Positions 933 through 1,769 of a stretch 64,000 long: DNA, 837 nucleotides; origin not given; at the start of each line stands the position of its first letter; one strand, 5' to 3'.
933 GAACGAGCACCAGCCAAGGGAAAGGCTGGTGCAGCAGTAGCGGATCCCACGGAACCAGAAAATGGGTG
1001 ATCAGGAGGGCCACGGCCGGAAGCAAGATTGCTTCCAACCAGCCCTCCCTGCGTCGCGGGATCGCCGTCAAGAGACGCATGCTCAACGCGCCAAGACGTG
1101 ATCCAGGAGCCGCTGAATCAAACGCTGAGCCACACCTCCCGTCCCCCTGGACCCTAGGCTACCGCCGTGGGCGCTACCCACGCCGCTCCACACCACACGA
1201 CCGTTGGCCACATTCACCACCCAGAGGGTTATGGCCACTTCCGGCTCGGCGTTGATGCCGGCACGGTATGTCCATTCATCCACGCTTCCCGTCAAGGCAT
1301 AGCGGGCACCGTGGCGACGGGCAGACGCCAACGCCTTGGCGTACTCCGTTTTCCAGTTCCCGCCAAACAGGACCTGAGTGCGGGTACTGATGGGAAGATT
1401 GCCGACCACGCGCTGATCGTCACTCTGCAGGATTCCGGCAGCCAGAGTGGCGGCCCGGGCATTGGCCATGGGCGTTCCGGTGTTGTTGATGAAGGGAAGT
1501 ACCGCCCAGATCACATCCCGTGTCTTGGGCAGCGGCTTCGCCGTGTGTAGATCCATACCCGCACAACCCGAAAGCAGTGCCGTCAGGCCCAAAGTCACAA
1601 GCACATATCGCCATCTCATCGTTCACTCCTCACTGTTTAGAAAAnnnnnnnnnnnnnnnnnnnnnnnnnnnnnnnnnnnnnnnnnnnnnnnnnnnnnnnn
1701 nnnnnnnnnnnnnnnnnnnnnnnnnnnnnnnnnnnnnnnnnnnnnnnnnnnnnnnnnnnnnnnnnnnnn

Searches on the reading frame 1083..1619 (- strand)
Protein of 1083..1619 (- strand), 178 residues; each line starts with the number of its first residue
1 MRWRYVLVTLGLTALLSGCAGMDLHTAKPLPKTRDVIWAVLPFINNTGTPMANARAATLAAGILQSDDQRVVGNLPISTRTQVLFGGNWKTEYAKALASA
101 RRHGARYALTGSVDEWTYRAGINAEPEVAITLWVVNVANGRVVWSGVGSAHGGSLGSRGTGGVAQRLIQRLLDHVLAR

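Call 5: search_protein_families(library=pfam, proteins=[window:1083-1619:-], max_evalue=0.01)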
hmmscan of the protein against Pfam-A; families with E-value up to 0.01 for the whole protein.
window:1083-1619:- (178 aa): 1 family
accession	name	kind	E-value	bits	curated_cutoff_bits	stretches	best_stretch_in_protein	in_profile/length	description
PF13036.11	LpoB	-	5.9e-06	26.7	22.3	1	94-147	91-144/147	Peptidoglycan-synthase activator LpoB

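Call 6: search_protein_families(library=ncbifam, proteins=[window:1083-1619:-], max_evalue=0.01)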
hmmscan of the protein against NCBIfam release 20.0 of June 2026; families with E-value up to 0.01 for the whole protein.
window:1083-1619:- (178 aa): 1 family
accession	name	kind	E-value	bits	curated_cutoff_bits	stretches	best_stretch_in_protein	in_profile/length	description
TIGR02722.1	lp_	equivalog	6.1e-05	23.1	110.55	1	94-148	131-185/189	penicillin-binding protein activator LpoB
